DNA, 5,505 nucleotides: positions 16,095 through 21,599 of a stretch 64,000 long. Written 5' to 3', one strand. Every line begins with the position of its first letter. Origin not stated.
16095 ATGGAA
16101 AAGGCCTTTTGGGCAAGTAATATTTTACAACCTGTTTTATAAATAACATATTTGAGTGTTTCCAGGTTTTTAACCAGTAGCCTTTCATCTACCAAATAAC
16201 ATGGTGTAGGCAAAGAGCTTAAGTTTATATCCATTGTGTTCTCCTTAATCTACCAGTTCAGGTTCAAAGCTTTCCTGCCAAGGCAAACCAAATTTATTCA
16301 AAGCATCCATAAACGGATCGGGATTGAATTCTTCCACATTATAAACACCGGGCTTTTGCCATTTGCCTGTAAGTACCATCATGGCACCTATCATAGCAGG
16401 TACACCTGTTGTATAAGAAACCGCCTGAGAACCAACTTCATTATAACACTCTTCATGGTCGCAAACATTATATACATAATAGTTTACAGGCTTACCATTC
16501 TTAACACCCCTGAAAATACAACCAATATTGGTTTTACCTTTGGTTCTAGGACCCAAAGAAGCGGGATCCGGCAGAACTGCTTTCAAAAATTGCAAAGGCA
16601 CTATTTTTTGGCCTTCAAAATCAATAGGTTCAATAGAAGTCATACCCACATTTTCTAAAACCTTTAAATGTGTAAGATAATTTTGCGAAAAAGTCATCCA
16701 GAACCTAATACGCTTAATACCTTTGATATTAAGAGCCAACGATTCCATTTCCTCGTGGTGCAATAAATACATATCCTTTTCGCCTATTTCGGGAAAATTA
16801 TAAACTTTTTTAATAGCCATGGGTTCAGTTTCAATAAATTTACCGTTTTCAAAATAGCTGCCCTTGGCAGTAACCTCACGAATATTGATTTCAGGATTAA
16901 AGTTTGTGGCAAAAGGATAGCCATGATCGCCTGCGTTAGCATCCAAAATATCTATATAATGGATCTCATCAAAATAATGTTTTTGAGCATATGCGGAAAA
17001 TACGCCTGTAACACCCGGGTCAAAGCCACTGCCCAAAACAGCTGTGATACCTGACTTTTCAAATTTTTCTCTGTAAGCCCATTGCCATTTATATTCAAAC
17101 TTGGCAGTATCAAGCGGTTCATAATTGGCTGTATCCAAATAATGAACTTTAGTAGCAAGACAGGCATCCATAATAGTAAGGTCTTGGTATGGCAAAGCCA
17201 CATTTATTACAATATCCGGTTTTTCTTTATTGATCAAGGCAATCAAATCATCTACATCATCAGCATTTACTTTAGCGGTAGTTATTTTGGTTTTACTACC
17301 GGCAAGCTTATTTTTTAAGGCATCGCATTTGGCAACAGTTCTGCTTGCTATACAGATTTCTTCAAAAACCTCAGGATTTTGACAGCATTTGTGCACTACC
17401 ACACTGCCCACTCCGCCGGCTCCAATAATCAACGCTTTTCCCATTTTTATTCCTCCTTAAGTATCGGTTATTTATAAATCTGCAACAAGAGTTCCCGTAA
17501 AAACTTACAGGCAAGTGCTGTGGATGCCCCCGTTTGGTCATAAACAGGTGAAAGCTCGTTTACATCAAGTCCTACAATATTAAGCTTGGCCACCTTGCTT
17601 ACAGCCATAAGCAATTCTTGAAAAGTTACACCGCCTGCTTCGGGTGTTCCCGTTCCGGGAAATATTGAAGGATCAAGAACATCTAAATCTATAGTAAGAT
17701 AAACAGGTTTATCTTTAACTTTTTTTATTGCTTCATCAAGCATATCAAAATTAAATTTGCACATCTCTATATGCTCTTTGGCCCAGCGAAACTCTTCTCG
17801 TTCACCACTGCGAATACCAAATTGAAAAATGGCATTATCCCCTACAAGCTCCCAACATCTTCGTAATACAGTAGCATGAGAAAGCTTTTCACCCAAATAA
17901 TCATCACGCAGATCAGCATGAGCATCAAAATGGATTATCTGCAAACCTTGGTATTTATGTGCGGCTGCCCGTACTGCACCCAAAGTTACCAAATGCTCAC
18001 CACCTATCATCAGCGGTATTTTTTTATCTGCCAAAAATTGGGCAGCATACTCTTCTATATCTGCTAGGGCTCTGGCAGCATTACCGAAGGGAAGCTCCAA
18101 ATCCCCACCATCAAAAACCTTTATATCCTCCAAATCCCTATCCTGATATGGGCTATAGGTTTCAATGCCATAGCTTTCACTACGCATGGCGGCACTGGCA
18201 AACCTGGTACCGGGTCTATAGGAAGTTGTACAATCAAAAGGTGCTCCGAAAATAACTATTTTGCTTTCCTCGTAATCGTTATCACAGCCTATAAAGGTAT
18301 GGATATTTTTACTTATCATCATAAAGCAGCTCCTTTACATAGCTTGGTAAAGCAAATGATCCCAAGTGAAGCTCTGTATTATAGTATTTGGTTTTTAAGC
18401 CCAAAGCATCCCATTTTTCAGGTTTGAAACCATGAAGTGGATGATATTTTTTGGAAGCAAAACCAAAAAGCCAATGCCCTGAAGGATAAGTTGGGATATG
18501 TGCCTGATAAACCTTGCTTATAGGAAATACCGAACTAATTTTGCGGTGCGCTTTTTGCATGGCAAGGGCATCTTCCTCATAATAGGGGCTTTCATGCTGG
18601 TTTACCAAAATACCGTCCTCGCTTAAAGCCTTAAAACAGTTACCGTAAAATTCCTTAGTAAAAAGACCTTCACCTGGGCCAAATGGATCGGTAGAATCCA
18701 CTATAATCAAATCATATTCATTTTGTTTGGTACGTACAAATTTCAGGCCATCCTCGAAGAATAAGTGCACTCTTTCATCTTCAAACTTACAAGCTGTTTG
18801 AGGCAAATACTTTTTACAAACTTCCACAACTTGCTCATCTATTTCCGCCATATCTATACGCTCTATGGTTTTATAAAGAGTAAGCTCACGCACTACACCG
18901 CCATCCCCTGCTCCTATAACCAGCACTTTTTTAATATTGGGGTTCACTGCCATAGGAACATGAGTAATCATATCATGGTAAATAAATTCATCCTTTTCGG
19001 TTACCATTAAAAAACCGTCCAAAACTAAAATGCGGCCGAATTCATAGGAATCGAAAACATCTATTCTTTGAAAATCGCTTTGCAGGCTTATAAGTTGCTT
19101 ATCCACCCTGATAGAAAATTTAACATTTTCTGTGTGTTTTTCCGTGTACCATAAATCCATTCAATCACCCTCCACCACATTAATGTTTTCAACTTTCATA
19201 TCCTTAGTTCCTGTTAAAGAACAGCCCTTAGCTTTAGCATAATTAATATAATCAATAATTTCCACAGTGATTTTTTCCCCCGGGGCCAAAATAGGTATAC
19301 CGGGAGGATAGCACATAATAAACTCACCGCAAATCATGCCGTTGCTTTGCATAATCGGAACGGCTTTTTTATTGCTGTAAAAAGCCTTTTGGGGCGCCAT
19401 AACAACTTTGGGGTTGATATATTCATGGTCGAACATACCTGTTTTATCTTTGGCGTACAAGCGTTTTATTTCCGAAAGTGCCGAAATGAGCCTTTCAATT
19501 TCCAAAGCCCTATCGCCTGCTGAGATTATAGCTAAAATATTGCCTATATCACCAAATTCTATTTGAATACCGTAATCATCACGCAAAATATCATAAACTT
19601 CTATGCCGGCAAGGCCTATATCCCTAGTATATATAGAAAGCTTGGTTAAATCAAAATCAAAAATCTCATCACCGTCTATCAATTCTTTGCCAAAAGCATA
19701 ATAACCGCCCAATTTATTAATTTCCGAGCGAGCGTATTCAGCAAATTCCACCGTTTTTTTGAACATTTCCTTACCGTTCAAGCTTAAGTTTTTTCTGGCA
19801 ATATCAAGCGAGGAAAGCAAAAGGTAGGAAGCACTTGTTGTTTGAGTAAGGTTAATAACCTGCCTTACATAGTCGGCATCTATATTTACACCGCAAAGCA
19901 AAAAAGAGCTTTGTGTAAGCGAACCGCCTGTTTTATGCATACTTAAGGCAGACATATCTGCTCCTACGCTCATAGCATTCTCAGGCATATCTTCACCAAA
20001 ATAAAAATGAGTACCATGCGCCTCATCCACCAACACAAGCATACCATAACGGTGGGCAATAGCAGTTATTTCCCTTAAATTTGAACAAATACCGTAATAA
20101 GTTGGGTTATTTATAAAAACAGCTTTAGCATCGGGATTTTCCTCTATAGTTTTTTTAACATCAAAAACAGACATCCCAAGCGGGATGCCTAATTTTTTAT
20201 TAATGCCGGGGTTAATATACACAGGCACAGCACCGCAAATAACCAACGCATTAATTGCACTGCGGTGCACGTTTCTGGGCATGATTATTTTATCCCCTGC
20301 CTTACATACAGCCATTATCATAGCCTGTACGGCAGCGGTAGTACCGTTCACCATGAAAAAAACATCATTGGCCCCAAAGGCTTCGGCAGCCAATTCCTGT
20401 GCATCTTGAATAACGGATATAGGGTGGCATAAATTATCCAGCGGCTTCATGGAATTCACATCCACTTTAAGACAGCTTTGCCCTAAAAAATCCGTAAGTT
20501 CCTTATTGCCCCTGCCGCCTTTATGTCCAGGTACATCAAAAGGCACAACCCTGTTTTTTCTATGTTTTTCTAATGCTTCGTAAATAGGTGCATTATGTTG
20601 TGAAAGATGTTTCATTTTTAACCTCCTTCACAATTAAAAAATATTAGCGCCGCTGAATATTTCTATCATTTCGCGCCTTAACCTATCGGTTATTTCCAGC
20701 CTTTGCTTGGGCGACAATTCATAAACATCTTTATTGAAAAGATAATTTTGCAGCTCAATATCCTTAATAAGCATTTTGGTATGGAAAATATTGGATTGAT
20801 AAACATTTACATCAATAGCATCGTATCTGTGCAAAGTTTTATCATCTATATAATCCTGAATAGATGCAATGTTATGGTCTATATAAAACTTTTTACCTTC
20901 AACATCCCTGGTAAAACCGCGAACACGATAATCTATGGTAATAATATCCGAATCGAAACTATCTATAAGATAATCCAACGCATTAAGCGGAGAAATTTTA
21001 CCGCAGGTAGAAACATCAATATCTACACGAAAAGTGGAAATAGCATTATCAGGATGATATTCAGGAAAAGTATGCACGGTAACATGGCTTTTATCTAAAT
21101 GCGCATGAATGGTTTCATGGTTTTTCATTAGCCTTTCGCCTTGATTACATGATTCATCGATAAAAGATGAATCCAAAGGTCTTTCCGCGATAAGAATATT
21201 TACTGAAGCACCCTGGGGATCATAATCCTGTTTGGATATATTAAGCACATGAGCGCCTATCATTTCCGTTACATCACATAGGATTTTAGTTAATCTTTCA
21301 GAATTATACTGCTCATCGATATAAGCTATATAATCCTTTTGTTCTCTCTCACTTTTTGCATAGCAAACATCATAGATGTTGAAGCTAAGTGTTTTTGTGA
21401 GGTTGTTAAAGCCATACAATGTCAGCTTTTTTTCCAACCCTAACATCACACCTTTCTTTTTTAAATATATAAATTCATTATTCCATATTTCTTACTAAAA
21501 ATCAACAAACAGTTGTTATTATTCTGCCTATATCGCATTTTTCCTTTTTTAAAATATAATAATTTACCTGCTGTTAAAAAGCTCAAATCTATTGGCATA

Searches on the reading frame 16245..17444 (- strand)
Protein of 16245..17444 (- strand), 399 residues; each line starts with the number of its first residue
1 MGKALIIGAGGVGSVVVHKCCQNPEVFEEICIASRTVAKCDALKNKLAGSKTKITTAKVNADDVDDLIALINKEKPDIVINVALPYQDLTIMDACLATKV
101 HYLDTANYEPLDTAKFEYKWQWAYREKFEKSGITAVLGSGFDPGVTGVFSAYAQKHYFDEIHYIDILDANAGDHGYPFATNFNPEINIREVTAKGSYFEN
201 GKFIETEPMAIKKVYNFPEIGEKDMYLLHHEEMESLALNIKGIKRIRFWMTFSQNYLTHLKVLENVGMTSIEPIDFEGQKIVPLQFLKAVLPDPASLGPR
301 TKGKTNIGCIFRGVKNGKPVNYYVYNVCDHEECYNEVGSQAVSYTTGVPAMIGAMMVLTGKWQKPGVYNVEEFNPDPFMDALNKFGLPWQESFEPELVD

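Call 36: search_protein_families(library=pfam, max_evalue=0.00001, proteins=[window:16245-17444:-])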
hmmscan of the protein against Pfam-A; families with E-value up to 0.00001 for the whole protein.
window:16245-17444:- (399 aa): 2 families
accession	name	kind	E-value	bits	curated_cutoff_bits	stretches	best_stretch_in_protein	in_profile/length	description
PF16653.10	Sacchrp_dh_C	-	8e-48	164.3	31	1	140-386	1-264/265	Saccharopine dehydrogenase C-terminal domain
PF03435.24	Sacchrp_dh_NADP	-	8.3e-37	126.8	25.1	1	5-136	2-129/129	Saccharopine dehydrogenase NADP binding domain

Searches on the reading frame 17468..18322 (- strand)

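Call 36: search_protein_families(library=pfam, max_evalue=0.00001, proteins=[window:17468-18322:-])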
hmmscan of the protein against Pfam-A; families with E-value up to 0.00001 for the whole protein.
window:17468-18322:- (284 aa): 1 family
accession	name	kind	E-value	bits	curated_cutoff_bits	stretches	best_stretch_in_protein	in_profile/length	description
PF00491.26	Arginase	-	6.9e-84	282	22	1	21-279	2-278/280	Arginase family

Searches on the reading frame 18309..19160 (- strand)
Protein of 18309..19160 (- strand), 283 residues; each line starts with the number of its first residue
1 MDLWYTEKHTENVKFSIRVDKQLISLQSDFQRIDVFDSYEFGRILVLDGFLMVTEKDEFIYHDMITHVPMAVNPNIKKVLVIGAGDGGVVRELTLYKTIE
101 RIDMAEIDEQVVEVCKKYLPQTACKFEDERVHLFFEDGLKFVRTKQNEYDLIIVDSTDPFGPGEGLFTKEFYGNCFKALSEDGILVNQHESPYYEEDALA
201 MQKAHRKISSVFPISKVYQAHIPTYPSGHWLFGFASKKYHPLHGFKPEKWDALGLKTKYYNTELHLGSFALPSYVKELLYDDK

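Call 36: search_protein_families(library=pfam, max_evalue=0.00001, proteins=[window:18309-19160:-])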
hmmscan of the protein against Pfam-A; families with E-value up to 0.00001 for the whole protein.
window:18309-19160:- (283 aa): 3 families
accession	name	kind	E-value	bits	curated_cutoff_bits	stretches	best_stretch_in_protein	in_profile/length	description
PF01564.23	Spermine_synth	-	1.5e-63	214.2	22.9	1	58-238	1-179/186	Spermine/spermidine synthase domain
PF17284.7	Spermine_synt_N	-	2.3e-16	59.9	22.1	1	3-55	1-53/53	Spermidine synthase tetramerisation domain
PF05891.18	Methyltransf_PK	-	3.7e-07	30.4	27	1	74-195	54-167/218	AdoMet dependent proline di-methyltransferase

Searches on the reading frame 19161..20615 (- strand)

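Call 36: search_protein_families(library=pfam, max_evalue=0.00001, proteins=[window:19161-20615:-])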
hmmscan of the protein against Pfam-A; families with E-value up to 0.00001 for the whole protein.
window:19161-20615:- (484 aa): 7 families
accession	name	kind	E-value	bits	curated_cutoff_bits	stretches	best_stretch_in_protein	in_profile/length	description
PF01276.26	OKR_DC_1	-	9.1e-77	259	27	1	10-322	2-340/417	Orn/Lys/Arg decarboxylase, major domain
PF00155.27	Aminotran_1_2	-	1.2e-12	48.1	19.7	1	60-218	35-206/361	Aminotransferase class I and II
PF01041.23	DegT_DnrJ_EryC1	-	5.1e-11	42.8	19.8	1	77-203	34-151/360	DegT/DnrJ/EryC1/StrS aminotransferase family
PF03711.20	OKR_DC_1_C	-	3.9e-10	40.6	24.2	1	391-462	37-112/132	Orn/Lys/Arg decarboxylase, C-terminal domain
PF00266.25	Aminotran_5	-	1e-09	38.3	21.5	1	68-231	44-204/371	Aminotransferase class-V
PF01053.26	Cys_Met_Meta_PP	-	2.2e-06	26.9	27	1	81-228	66-198/381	Cys/Met metabolism PLP-dependent enzyme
PF01212.27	Beta_elim_lyase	-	2.9e-06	27.3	27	1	71-200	36-171/288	Beta-eliminating lyase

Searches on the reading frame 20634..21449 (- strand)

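Call 36: search_protein_families(library=pfam, max_evalue=0.00001, proteins=[window:20634-21449:-])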
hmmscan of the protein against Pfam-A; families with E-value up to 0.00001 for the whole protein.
window:20634-21449:- (271 aa): 1 family
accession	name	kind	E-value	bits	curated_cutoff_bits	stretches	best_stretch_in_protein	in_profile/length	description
PF02675.21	AdoMet_dc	-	1.9e-13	51.1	25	1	49-178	16-107/107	S-adenosylmethionine decarboxylase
